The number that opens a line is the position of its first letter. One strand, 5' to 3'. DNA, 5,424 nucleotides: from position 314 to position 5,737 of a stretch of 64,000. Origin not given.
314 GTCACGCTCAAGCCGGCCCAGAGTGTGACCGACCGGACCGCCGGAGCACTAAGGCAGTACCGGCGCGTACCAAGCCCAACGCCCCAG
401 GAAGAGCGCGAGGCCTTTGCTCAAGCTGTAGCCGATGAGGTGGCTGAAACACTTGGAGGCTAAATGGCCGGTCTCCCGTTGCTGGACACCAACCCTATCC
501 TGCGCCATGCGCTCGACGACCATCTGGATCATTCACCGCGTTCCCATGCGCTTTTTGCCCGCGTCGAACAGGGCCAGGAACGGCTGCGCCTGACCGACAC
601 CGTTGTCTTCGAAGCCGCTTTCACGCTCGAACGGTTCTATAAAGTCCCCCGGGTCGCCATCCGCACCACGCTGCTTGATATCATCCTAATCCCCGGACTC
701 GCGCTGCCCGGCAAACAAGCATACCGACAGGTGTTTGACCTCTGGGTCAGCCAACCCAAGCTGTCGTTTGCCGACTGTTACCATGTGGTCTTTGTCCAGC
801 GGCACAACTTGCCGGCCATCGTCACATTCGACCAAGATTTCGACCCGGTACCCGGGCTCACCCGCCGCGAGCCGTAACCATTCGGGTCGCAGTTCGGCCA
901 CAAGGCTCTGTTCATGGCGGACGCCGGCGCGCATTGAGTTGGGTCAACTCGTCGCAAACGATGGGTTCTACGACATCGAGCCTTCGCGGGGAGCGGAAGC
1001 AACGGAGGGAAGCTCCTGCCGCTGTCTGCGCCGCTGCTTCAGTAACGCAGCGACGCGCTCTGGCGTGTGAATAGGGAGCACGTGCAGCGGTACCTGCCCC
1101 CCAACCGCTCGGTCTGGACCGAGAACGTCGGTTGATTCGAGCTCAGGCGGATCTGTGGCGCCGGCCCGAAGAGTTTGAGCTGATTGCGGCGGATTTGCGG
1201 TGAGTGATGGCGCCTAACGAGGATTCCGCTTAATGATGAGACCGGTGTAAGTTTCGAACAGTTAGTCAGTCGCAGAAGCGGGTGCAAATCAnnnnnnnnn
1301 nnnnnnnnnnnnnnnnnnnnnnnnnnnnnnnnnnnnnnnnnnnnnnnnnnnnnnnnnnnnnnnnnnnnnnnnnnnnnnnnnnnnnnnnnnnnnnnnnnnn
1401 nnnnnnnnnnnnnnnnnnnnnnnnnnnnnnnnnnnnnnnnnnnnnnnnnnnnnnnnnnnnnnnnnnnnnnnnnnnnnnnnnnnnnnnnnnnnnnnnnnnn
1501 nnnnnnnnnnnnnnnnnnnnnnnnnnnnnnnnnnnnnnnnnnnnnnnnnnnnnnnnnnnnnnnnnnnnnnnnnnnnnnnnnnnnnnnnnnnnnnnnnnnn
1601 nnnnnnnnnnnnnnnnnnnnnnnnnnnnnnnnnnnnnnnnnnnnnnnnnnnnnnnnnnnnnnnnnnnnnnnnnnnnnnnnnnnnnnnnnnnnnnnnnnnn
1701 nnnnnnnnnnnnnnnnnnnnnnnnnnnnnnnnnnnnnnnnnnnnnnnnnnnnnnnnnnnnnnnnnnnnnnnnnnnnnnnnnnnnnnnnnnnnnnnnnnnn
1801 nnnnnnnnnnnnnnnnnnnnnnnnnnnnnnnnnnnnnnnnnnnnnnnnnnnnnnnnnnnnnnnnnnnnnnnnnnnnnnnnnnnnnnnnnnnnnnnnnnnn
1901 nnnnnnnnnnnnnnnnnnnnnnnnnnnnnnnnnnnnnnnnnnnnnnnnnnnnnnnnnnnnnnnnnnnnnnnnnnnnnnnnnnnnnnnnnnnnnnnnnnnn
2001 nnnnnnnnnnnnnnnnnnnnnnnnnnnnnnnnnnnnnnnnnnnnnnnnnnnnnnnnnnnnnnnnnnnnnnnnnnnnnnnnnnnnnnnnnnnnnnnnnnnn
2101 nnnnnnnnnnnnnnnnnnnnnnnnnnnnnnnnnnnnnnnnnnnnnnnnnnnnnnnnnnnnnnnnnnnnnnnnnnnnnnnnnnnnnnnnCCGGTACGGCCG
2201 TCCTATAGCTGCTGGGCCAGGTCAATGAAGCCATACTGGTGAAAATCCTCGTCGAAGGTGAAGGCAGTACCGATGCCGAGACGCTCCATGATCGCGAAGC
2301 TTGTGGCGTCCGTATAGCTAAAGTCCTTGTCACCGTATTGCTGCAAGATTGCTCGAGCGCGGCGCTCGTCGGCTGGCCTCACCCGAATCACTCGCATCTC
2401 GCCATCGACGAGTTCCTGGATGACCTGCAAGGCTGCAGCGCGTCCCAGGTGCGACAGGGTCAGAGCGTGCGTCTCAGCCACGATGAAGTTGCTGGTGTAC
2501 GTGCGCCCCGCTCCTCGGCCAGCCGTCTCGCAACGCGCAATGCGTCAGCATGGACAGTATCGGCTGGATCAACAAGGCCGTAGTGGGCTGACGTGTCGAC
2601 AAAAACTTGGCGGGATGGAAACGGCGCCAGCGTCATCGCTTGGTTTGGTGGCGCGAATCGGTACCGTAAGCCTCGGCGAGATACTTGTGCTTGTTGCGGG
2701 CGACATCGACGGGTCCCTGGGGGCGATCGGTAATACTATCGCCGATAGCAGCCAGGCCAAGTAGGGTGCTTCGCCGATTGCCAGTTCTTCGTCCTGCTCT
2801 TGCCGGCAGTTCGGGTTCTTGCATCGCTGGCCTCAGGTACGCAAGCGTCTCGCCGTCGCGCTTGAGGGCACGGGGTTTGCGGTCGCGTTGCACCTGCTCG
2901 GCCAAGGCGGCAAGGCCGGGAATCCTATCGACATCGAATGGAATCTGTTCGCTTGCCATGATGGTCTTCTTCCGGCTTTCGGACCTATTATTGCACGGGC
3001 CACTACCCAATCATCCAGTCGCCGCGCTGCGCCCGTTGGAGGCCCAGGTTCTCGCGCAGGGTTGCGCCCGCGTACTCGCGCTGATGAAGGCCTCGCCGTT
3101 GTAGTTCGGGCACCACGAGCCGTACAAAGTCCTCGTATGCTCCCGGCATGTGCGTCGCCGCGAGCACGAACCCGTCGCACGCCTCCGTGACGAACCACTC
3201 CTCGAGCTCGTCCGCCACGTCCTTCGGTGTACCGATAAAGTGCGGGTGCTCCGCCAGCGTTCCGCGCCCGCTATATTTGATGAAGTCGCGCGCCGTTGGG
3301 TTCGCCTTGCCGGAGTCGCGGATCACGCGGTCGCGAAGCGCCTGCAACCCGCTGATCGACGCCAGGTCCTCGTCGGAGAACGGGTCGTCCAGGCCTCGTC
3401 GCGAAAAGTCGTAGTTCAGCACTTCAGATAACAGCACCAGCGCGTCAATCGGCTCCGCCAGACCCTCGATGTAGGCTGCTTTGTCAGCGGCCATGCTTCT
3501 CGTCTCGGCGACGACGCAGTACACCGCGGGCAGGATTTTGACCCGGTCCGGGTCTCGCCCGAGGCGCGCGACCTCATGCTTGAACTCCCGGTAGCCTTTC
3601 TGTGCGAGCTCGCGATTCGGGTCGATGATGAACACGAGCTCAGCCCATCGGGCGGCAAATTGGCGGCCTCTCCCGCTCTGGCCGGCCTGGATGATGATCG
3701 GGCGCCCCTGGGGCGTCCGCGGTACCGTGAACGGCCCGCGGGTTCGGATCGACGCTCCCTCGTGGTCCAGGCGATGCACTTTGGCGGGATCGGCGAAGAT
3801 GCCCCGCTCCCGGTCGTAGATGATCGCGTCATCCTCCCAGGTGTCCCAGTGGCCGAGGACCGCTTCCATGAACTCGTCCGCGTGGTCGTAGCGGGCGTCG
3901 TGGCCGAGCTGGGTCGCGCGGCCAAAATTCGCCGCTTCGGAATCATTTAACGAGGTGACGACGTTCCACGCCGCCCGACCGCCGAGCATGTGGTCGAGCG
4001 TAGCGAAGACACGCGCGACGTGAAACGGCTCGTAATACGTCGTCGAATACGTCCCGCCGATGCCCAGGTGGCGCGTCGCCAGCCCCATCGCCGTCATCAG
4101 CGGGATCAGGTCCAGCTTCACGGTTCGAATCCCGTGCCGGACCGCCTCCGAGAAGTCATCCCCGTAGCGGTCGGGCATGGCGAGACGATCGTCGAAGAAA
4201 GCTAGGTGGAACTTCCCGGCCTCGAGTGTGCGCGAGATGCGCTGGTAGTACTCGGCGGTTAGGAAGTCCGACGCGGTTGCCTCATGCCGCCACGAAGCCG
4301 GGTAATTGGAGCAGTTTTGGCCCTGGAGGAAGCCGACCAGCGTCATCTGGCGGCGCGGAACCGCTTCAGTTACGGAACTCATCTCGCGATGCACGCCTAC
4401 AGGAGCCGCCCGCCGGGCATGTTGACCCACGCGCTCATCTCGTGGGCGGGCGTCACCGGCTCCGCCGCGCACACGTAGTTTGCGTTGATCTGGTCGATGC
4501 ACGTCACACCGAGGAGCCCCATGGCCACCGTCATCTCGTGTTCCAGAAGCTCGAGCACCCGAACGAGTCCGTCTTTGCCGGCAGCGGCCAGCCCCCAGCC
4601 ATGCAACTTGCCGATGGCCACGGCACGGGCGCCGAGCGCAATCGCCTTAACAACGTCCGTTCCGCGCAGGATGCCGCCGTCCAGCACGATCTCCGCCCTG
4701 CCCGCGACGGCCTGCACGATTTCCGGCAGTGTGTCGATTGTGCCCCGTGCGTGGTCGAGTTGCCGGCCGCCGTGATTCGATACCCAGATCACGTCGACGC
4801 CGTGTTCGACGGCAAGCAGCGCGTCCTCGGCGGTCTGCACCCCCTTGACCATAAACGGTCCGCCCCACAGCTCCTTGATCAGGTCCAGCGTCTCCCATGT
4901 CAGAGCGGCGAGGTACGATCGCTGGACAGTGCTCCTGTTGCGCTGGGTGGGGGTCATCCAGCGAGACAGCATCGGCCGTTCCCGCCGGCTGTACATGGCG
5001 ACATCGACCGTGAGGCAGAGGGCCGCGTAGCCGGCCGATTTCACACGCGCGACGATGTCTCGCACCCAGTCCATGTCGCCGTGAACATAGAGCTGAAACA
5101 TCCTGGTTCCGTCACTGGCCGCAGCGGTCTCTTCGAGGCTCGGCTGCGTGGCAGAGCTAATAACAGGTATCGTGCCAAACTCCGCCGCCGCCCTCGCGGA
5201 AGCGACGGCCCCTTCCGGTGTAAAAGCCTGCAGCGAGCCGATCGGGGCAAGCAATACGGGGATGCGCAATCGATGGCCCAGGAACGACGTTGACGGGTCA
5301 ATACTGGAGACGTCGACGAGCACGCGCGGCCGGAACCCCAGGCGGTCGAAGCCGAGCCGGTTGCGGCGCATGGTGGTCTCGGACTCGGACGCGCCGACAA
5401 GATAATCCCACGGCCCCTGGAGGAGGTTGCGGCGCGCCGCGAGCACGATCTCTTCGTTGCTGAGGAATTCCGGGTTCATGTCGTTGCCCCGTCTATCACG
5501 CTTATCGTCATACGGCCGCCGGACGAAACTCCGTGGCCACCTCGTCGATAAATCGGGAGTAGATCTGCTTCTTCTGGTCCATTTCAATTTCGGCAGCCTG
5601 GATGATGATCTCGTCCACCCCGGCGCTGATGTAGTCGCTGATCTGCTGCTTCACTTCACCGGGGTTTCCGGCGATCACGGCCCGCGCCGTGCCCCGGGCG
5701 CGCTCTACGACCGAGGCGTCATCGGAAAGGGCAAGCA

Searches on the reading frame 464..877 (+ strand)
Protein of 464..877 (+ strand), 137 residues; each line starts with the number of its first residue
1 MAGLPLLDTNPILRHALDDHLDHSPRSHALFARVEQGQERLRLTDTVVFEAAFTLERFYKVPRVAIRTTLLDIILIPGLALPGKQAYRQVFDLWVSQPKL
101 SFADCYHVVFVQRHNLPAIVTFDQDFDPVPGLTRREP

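Call 30: search_protein_families(library=pfam, proteins=[window:464-877:+], max_evalue=0.00001)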
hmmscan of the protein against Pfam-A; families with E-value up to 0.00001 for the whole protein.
window:464-877:+ (137 aa): 1 family
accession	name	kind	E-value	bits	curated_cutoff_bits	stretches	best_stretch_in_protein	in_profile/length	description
PF01850.27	PIN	-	3.8e-09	37.6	23.6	1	6-130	2-118/120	PIN domain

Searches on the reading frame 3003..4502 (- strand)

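Call 29: search_protein_families(library=pfam, proteins=[window:3003-4502:-], max_evalue=0.00001)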
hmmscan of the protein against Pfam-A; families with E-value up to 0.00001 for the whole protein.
window:3003-4502:- (499 aa): 1 family
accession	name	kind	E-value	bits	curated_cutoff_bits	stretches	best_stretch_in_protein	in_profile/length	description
PF00296.26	Bac_luciferase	-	2.7e-36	126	27.9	1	106-436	39-307/314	Luciferase-like monooxygenase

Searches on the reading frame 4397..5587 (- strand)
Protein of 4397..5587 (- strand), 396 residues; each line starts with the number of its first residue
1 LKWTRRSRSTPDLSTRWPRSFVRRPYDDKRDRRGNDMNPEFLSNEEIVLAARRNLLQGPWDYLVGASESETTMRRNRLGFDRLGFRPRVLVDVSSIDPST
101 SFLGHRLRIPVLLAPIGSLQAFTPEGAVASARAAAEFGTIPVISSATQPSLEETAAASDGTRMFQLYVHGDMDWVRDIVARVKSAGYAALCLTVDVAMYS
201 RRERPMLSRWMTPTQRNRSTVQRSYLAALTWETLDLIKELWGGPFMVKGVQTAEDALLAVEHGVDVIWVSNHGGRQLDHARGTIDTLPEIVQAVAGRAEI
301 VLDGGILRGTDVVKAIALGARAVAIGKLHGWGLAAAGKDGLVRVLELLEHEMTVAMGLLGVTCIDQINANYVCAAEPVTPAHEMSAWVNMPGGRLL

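Call 29: search_protein_families(library=pfam, proteins=[window:4397-5587:-], max_evalue=0.00001)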
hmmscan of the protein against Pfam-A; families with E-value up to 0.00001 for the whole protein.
window:4397-5587:- (396 aa): 1 family
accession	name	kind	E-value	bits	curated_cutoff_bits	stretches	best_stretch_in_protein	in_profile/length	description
PF01070.24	FMN_dh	-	4.6e-110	368.4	24.9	1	51-372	1-348/350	FMN-dependent dehydrogenase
